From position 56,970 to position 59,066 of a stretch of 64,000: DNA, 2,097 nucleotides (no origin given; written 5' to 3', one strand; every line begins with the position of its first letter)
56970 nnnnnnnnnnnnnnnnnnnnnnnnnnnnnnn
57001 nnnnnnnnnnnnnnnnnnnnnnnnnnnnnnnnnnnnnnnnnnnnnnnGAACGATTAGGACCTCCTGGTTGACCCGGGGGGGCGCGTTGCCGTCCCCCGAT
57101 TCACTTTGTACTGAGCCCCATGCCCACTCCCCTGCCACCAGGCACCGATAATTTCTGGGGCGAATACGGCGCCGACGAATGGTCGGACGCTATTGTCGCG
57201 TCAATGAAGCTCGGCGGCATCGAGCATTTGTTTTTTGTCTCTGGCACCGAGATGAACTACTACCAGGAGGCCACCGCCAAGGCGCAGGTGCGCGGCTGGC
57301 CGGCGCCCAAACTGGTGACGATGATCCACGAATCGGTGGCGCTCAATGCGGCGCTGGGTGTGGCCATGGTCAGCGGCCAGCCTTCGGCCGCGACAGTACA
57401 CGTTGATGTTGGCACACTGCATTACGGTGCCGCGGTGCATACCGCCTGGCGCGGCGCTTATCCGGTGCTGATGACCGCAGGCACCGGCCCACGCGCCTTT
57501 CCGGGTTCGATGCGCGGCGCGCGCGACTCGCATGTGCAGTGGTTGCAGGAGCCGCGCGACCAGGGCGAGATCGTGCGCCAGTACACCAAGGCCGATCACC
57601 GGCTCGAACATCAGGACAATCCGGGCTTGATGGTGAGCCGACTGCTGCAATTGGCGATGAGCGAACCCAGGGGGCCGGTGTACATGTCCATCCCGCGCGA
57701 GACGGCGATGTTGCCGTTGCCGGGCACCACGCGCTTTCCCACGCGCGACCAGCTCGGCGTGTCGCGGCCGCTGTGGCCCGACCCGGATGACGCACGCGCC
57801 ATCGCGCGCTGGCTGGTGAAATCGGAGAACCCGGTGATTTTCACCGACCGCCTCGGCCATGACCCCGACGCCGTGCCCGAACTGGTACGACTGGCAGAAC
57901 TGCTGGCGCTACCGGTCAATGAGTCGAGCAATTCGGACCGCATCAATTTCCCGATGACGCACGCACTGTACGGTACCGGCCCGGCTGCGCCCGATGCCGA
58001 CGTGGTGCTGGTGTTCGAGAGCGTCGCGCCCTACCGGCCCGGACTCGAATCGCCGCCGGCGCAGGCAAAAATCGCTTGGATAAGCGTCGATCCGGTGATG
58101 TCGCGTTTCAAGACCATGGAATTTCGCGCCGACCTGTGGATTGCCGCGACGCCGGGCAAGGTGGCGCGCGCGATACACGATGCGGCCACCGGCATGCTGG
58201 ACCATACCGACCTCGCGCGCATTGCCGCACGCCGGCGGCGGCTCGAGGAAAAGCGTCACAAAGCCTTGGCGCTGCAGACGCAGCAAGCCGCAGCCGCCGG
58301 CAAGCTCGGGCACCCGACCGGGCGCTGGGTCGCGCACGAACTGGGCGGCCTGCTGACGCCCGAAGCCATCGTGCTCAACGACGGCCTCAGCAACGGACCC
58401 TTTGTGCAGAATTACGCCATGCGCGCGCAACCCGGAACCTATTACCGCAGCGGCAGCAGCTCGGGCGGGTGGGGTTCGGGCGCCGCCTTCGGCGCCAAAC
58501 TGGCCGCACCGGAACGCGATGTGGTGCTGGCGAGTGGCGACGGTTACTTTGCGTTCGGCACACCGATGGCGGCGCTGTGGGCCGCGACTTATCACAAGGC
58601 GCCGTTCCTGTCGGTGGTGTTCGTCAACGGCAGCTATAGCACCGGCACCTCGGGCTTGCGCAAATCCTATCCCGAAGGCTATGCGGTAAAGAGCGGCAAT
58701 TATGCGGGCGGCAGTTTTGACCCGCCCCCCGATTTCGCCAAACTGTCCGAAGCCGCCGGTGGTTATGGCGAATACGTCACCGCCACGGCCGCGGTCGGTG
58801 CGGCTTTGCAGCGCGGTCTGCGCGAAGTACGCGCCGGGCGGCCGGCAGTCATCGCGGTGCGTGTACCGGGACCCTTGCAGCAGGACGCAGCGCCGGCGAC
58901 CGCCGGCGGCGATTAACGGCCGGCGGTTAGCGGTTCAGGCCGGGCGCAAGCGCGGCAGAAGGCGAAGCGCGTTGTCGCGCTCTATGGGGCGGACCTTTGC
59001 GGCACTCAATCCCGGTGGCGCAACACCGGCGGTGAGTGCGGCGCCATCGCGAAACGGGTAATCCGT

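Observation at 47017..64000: Accessory catabolic island with an unassignable substrate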

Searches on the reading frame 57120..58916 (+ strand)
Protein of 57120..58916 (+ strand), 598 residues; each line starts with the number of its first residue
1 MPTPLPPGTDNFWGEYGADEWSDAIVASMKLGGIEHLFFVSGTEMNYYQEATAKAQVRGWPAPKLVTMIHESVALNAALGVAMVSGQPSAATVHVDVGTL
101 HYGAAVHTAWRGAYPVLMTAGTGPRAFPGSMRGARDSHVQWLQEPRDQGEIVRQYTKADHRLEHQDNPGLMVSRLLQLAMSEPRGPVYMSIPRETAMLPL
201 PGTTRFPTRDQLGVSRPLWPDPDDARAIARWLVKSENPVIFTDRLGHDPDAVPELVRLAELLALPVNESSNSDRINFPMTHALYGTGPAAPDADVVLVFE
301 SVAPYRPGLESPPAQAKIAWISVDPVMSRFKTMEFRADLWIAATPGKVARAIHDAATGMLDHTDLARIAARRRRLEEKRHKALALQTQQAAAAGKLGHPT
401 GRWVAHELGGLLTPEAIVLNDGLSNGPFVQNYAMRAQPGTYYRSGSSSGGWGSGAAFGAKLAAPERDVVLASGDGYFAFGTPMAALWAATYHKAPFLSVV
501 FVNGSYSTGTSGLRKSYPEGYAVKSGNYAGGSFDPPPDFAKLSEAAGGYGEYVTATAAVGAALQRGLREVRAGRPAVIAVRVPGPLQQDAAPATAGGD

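Call 4: search_protein_families(library=pfam, proteins=[window:57120-58916:+])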
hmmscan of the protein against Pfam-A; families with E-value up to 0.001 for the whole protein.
window:57120-58916:+ (598 aa): 3 families
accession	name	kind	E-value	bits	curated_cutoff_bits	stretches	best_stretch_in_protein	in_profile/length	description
PF02775.26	TPP_enzyme_C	-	9.6e-20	71.4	21.9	1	430-580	10-151/151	Thiamine pyrophosphate enzyme, C-terminal TPP binding domain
PF02776.23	TPP_enzyme_N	-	9e-17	61.4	26.8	1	22-148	4-116/119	Thiamine pyrophosphate enzyme, N-terminal TPP binding domain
PF00205.28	TPP_enzyme_M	-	1.9e-05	24.8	30.4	1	227-302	3-87/137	Thiamine pyrophosphate enzyme, central domain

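Call 5: search_protein_families(library=ncbifam, proteins=[window:57120-58916:+])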
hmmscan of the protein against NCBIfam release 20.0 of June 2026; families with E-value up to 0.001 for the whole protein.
window:57120-58916:+ (598 aa): 46 families (the best 25 are shown)
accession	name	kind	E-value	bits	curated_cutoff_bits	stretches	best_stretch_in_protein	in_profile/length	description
NF006203.0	PRK08327.1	equivalog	5.8e-144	480.7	456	1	20-583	10-569/571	thiamine pyrophosphate-requiring protein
NF006122.0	PRK08266.1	subfamily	6.3e-39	133.9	571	1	23-583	8-525/543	hypothetical protein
NF005485.1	PRK07092.1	equivalog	4.1e-33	115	493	2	65-285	40-245/523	benzoylformate decarboxylase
NF004516.0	PRK05858.1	equivalog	5.1e-33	114.4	587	1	23-580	15-533/548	acetolactate synthase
NF006052.0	PRK08199.1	subfamily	9.3e-31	106.7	539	1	23-582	12-537/559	thiamine pyrophosphate protein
TIGR03457.1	sulphoacet_xsc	equivalog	1.4e-27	96.3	676.4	1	22-584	5-558/579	sulfoacetaldehyde acetyltransferase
NF004807.0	PRK06154.1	equivalog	1.6e-27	96.4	607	2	428-580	411-552/565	thiamine pyrophosphate-requiring protein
NF005713.0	PRK07525.1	subfamily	3.5e-27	95.1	620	1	22-582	9-562/592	sulfoacetaldehyde acetyltransferase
NF005039.0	PRK06456.1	equivalog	1.6e-22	79.8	868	2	24-284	7-255/572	acetolactate synthase large subunit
NF058623.1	HdaclCoAlyACT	equivalog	6.9e-20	71.2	600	1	28-582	19-540/575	2-hydroxyacyl-CoA lyase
NF005760.0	PRK07586.1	equivalog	1.7e-18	66.9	363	1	375-569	315-504/514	acetolactate synthase large subunit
NF004710.0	PRK06048.1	equivalog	6.7e-16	57.8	976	2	413-582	379-537/561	acetolactate synthase large subunit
NF005712.0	PRK07524.1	subfamily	7.7e-16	57.6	500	2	65-281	43-245/536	5-guanidino-2-oxopentanoate decarboxylase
NF006721.0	PRK09259.1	equivalog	1.2e-15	57.2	557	2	24-195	20-177/574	oxalyl-CoA decarboxylase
TIGR00118.1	acolac_lg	equivalog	1.4e-15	56.8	538.35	2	404-583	366-535/557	biosynthetic-type acetolactate synthase large subunit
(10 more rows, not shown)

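Call 10: find_encoding_contigs(protein=window:57120-58916:+, flank=10000, max_places=6)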
Protein window:57120-58916:+ (598 aa): 6 contigs read that carry it; 5 places shown.
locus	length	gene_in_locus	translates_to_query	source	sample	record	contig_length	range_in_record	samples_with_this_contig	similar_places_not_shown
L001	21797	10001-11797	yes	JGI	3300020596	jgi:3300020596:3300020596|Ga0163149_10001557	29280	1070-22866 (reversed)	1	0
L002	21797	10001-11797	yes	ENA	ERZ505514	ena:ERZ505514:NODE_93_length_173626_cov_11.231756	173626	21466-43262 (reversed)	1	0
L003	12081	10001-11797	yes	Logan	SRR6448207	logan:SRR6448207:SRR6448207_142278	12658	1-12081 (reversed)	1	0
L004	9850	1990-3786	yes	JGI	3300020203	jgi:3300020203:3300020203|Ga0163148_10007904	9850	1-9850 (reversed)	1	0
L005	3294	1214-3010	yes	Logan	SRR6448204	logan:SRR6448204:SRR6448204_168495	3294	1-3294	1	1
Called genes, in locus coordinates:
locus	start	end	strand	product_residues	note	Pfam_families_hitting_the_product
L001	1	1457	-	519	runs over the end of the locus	PF01019:G_glu_transpept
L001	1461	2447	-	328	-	PF00126:HTH_1, PF03466:LysR_substrate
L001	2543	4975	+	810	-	PF01315:Ald_Xan_dh_C, PF02738:MoCoBD_1, PF20256:MoCoBD_2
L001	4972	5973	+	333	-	PF03401:TctC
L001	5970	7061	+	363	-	PF02900:LigB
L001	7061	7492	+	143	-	PF01042:Ribonuc_L-PSP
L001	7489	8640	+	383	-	PF01494:FAD_binding_3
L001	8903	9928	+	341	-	PF03401:TctC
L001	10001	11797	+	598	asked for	PF02776:TPP_enzyme_N, PF00205:TPP_enzyme_M (faint), PF02775:TPP_enzyme_C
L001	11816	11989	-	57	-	-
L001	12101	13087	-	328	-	-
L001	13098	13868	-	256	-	PF00857:Isochorismatase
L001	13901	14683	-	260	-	PF00528:BPD_transp_1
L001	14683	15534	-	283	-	PF00005:ABC_tran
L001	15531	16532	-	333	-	PF13379:NMT1_2, PF09084:NMT1, PF12974:Phosphonate-bd (faint)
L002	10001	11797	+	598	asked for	PF02776:TPP_enzyme_N, PF00205:TPP_enzyme_M (faint), PF02775:TPP_enzyme_C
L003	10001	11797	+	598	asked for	PF02776:TPP_enzyme_N, PF00205:TPP_enzyme_M (faint), PF02775:TPP_enzyme_C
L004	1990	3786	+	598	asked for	PF02776:TPP_enzyme_N, PF00205:TPP_enzyme_M (faint), PF02775:TPP_enzyme_C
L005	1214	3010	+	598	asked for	PF02776:TPP_enzyme_N, PF00205:TPP_enzyme_M (faint), PF02775:TPP_enzyme_C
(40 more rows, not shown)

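Call 38: search_solved_structures(query=window:57120-58916:+, max_evalue=1e-15)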
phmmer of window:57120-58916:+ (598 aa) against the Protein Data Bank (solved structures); distinct sequences matched with E-value up to 1e-15: 56.
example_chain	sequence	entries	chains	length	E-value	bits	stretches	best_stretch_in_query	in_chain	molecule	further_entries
6qsi_A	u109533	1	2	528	5.2e-24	87.9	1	58-543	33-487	Benzoylformate decarboxylase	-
9v6f_A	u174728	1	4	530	1.5e-19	73.1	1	66-514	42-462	Benzoylformate decarboxylase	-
4mzx_A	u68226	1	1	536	1.6e-19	73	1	66-507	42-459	Benzoylformate decarboxlyase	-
4gm0_A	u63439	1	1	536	2.1e-19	72.7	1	66-508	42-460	Benzoylformate decarboxylase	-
4gm1_A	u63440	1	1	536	2.4e-19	72.5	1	66-508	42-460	Benzoylformate decarboxylase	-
4jd5_A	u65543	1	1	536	3.9e-19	71.8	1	66-508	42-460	Benzoylformate decarboxylase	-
4gg1_A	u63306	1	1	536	4.3e-19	71.6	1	66-508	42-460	Benzoylformate decarboxylase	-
5dgd_A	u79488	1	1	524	4.4e-19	71.6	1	66-507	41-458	Benzoylformate decarboxylase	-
5dei_A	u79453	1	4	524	4.7e-19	71.5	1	66-507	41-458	Benzoylformate decarboxylase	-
4k9o_A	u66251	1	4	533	5e-19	71.4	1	66-508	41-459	Benzoylformate decarboxylase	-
4k9k_A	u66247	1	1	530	5e-19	71.4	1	66-507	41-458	Benzoylformate decarboxylase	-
4gpe_A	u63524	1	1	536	5.1e-19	71.4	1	66-508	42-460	Benzoylformate decarboxylase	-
4gp9_A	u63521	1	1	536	5.1e-19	71.4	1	66-508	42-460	Benzoylformate decarboxylase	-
2v3w_A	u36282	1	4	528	5.4e-19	71.3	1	66-508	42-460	BENZOYLFORMATE DECARBOXYLASE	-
4k9n_A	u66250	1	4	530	5.4e-19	71.3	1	66-507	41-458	Benzoylformate decarboxylase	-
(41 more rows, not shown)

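Call 69: search_dna_similar(query=window:57120-58916:+, collection=plasmids, mode=protein, max_rows=12)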
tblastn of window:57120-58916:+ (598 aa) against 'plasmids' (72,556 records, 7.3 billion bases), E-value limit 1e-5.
Records with a match: 214; places in all: 238; records where one place covers at least 80% of the query: 60.
Best place of each record, by identity: <60% 214.
By first word of the organism name: Rhizobium 55; Sinorhizobium 15; Streptomyces 12; Azospirillum 9; Neorhizobium 9; Phaeobacter 8; Novosphingobium 7; Caballeronia 7; Burkholderia 6; Paracoccus 5; and 47 more.
By predicted mobility (MOB-suite, as given by PLSDB): non-mobilizable 119; conjugative 78; mobilizable 17.
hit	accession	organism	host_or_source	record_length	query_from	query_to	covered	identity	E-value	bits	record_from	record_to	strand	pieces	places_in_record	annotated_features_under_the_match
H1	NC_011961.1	Thermomicrobium roseum DSM 5159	-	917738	20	553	89%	38.5%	3e-69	251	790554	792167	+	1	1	thiamine pyrophosphate-requiring protein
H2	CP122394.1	Geminicoccaceae bacterium SCSIO 64248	Montipora informis (coral)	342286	22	574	92%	34.0%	8e-57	214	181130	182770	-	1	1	thiamine pyrophosphate-requiring protein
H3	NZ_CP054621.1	Azospirillum oryzae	cell culture,soil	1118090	22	574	92%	33.6%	2e-59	222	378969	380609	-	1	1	record has no annotation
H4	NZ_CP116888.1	Aneurinibacillus sp. Ricciae_BoGa-3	whole organism,Plant material,Lab grown ...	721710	22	582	94%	32.9%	7e-75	268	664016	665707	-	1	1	thiamine pyrophosphate-requiring protein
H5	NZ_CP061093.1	Roseomonas marmotae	Marmota himalayana,pure culture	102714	22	574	92%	33.0%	5e-62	229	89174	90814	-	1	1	thiamine pyrophosphate-requiring protein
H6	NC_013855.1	Azospirillum sp. B510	-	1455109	22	574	92%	32.6%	3e-57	215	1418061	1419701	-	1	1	record has no annotation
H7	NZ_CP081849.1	Polymorphobacter megasporae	Megaspora,lichen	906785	17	578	94%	31.3%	8e-40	164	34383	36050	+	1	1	thiamine pyrophosphate-requiring protein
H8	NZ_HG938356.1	Neorhizobium galegae bv. officinalis bv. officinalis str. ...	Galega officinalis root nodule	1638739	22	582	94%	31.3%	2e-52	201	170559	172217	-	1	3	record has no annotation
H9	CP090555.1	Neorhizobium galegae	Galega,Cell culture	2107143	22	582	94%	31.0%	8e-52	199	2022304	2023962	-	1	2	thiamine pyrophosphate-requiring protein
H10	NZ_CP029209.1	Nitratireductor sp. OM-1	-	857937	22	582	94%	30.9%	3e-53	204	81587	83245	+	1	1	thiamine pyrophosphate-requiring protein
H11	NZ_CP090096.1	Neorhizobium galegae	Galega,Cell culture,Plant nodule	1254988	22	582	94%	30.9%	5e-53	203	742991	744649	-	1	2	record has no annotation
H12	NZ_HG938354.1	Neorhizobium galegae bv. orientalis str. HAMBI 540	Galega orientalis root nodule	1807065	22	582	94%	30.8%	1e-51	199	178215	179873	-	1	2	record has no annotation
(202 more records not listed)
